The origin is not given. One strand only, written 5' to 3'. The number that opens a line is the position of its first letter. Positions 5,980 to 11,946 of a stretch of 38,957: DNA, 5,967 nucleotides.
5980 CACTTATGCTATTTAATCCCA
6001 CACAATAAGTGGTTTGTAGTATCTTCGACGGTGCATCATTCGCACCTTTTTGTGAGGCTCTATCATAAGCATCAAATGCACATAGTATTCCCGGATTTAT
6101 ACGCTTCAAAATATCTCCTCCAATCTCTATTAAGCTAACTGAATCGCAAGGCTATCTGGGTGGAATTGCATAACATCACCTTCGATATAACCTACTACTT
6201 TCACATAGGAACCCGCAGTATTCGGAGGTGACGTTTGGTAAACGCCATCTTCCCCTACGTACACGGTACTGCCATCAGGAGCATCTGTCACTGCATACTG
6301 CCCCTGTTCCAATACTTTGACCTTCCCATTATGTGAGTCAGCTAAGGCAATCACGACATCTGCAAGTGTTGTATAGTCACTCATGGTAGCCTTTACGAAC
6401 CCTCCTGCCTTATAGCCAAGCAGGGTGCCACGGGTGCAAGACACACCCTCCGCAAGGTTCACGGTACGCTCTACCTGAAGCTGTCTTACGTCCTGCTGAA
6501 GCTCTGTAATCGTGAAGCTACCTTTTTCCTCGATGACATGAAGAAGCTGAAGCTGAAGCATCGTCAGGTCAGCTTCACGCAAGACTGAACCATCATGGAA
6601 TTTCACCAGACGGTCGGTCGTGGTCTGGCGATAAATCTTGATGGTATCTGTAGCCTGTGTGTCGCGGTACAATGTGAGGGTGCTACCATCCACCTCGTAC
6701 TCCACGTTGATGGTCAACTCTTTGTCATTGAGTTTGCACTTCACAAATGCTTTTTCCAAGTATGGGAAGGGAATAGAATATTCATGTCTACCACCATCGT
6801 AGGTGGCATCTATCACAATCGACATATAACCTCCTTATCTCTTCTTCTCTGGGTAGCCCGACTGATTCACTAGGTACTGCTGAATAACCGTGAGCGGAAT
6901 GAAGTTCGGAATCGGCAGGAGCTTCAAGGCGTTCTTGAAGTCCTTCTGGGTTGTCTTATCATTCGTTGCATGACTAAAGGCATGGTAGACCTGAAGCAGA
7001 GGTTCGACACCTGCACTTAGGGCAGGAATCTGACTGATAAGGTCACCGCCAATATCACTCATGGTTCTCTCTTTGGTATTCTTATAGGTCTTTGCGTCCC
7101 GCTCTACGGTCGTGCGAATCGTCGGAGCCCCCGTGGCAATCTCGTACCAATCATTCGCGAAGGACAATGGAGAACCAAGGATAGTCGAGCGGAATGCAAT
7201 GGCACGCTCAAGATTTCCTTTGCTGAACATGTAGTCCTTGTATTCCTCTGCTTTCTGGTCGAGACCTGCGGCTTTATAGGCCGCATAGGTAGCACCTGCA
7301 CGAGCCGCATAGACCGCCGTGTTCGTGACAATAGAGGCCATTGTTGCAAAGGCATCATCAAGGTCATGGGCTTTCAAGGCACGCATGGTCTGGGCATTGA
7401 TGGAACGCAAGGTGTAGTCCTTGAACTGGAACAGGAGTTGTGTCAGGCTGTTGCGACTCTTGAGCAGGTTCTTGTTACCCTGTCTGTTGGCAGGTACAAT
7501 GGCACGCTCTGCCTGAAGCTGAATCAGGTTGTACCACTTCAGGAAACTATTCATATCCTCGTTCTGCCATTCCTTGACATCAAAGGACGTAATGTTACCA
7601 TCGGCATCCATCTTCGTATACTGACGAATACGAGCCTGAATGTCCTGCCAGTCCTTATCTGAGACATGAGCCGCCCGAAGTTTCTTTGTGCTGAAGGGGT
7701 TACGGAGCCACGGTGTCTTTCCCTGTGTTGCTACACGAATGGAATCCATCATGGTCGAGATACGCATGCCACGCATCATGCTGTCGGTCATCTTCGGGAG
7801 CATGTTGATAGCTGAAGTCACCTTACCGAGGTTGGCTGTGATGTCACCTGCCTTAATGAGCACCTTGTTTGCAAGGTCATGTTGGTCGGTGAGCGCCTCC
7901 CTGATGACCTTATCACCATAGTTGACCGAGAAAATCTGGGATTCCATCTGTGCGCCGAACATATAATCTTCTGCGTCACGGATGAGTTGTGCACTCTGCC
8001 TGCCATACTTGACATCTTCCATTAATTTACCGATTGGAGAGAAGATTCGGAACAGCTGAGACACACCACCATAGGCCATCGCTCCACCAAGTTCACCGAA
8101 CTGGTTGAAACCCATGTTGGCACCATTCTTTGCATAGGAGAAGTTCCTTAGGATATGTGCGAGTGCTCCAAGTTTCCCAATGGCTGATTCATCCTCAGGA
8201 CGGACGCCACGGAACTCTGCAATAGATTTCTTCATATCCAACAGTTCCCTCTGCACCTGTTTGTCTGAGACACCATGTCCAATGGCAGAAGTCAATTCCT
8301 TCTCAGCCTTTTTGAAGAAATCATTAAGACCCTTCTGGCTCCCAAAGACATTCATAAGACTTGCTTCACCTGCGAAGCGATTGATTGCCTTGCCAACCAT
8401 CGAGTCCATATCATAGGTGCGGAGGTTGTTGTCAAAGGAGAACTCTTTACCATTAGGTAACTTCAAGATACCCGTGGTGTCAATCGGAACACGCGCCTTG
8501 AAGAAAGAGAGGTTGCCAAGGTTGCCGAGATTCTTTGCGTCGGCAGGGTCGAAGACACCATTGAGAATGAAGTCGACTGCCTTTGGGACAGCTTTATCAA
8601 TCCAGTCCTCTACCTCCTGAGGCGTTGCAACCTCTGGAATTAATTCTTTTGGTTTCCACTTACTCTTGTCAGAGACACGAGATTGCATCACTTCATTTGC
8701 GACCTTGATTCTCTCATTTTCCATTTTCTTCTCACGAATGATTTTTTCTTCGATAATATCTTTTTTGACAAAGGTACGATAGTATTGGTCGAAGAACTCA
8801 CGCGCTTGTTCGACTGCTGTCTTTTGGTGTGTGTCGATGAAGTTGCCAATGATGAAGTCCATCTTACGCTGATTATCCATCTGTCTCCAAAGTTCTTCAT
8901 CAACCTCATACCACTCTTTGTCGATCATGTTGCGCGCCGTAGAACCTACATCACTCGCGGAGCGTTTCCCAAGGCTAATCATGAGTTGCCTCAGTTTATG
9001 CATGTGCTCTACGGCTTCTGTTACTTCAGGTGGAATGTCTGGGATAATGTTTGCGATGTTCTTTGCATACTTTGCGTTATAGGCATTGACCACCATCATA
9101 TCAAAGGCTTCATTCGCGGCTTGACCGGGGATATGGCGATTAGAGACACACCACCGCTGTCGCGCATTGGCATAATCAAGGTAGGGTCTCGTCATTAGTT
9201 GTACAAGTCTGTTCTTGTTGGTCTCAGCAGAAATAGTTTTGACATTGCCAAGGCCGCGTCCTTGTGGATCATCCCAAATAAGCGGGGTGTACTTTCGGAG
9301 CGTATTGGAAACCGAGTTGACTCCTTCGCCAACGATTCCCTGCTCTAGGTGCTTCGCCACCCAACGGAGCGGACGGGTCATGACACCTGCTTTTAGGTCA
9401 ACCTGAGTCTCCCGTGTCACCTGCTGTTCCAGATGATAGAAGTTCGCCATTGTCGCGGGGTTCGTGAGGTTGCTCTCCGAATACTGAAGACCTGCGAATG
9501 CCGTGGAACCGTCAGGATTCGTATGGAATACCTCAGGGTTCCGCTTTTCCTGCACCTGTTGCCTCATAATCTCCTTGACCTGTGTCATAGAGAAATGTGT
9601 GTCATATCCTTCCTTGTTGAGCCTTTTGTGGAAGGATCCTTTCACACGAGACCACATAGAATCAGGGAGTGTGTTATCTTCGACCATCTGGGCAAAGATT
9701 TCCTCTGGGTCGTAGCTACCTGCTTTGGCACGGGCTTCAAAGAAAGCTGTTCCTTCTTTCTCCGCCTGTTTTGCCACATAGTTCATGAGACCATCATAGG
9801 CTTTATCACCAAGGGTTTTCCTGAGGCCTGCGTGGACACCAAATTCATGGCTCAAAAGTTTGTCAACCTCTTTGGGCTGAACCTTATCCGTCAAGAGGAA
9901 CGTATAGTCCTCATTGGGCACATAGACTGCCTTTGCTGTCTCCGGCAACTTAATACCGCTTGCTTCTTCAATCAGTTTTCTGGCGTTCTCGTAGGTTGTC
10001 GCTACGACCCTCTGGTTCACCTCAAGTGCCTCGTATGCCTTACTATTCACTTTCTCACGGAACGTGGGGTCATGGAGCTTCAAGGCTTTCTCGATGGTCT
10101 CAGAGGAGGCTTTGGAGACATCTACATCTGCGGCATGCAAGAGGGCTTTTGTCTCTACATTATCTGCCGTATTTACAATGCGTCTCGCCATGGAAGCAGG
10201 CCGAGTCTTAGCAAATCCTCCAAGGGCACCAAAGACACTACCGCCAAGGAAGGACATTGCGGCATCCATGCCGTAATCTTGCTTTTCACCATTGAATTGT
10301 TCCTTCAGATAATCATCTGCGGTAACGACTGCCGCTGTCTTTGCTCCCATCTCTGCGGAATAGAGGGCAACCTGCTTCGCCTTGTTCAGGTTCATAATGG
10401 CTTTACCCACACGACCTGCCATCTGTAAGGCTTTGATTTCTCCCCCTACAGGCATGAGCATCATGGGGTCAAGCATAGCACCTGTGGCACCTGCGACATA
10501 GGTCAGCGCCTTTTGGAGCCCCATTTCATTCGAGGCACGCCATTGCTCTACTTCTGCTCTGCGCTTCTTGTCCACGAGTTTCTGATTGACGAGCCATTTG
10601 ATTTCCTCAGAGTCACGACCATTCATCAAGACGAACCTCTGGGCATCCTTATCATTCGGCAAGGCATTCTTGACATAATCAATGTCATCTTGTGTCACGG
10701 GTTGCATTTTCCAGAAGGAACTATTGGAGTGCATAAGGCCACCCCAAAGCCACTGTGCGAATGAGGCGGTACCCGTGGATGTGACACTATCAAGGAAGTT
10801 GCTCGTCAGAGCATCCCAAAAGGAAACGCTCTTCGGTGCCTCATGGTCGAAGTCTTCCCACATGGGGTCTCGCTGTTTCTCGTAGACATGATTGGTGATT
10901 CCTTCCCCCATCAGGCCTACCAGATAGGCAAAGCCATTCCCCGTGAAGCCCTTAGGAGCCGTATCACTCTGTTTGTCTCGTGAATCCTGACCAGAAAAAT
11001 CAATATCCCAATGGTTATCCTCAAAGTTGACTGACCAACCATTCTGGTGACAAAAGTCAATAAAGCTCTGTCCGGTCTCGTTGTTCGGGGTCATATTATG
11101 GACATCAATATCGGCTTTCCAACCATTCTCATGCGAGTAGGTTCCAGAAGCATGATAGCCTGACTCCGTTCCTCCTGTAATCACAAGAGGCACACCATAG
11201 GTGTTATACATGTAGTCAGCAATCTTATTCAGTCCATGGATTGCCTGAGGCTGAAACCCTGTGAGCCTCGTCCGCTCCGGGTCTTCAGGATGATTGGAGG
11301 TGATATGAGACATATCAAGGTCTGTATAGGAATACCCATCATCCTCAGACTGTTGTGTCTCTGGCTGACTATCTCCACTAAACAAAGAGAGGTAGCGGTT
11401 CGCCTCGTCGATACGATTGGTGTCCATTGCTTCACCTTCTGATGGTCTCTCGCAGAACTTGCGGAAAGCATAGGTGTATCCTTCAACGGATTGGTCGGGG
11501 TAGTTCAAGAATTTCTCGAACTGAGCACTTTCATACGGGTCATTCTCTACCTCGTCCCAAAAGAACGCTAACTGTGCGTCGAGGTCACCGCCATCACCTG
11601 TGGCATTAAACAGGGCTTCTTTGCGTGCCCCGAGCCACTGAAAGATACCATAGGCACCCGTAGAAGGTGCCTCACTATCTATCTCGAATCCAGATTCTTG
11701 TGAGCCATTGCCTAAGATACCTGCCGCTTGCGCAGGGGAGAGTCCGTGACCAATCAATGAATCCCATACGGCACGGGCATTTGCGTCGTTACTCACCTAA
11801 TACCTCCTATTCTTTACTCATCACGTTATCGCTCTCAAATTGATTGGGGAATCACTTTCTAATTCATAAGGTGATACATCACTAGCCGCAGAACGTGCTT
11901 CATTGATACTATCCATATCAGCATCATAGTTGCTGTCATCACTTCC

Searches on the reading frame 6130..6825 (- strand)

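Call 19: search_protein_families(library=phrogs, proteins=[window:6130-6825:-], max_evalue=0.00001)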
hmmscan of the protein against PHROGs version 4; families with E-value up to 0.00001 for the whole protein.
window:6130-6825:- (231 aa): 11 families
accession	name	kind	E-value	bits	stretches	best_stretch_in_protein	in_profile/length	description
phrog_6256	-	tail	3.7e-19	70.2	1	9-101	13-113/686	tail fiber protein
phrog_13980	-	tail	2.5e-17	63.9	1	4-100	8-112/756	tail fiber protein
phrog_9502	-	tail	3.2e-15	56.9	1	7-105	11-117/647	tail fiber protein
phrog_4242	-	tail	2.6e-14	54.4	1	10-101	14-113/628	tail fiber protein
phrog_8460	-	tail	5.9e-14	52.2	1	5-126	4-124/780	tail fiber protein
phrog_24786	-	tail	2e-12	46.9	1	8-131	10-142/903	tail fiber protein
phrog_31166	-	tail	1.4e-11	45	1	8-111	8-119/486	tail fiber protein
phrog_17312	-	tail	4.5e-11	42.7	1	9-131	11-142/792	tail protein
phrog_21412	-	tail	2.2e-09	36.6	1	11-100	276-372/1452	tail fiber protein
phrog_2710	-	tail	4.6e-09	36.2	1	7-100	15-116/781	tail fiber protein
phrog_13481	-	tail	1.7e-07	31.6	1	8-100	26-130/596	tail fiber protein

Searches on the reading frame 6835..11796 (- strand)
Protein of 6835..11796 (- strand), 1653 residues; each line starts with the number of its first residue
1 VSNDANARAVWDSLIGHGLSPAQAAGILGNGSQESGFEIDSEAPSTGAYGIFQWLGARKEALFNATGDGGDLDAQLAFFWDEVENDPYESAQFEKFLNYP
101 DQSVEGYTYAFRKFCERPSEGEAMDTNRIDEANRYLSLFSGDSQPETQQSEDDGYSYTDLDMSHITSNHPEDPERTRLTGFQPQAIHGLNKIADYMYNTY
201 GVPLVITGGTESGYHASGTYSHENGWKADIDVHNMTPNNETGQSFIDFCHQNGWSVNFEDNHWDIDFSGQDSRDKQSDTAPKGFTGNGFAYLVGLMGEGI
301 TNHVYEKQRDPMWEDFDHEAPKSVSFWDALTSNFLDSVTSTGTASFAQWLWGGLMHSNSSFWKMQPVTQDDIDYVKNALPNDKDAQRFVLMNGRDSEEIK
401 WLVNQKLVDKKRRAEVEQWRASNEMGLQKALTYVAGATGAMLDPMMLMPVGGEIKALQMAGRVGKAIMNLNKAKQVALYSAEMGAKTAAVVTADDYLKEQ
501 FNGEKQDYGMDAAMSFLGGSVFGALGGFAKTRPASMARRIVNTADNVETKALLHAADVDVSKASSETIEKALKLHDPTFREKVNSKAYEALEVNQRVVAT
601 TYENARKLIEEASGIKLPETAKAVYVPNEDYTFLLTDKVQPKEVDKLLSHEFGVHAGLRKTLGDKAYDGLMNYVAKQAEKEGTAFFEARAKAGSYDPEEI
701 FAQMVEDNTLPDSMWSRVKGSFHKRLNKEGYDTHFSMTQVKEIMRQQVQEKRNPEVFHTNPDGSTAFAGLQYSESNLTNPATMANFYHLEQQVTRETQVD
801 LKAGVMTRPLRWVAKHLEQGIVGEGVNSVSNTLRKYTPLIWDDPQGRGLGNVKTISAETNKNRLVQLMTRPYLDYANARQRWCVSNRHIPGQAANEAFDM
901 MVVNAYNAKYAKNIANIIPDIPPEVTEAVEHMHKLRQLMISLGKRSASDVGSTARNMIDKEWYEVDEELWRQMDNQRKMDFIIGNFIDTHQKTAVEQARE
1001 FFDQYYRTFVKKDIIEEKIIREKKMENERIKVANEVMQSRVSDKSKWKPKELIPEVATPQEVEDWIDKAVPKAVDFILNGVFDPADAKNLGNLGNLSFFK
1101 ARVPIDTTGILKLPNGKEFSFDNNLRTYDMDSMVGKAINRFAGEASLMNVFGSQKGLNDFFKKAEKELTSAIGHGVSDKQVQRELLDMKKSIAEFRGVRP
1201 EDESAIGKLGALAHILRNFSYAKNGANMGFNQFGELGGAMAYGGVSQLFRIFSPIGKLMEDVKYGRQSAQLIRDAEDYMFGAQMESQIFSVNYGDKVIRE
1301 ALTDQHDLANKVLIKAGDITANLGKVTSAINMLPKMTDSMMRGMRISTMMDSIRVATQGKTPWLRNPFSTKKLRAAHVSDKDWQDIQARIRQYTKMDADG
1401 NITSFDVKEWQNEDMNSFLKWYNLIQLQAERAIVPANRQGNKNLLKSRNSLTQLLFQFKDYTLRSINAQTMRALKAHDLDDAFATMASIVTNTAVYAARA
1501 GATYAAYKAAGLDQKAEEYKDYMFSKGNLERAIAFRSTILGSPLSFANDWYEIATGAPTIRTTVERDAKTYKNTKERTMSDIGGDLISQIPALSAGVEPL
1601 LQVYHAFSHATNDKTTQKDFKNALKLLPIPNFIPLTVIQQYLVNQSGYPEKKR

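Call 19: search_protein_families(library=phrogs, proteins=[window:6835-11796:-], max_evalue=0.00001)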
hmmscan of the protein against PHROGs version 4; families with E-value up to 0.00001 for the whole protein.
window:6835-11796:- (1653 aa): 4 families
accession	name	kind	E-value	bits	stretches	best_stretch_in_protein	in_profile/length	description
phrog_342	-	head and packaging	5.6e-78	264.1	1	324-1645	223-1225/1235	internal virion protein with endolysin domain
phrog_9570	-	tail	4.7e-20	73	1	3-123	476-600/689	tail length tape measure protein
phrog_8949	-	unknown function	6e-18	66.5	1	10-138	339-470/557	-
phrog_19487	-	tail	6.2e-08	32.4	1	8-130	827-959/1147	tail length tape measure protein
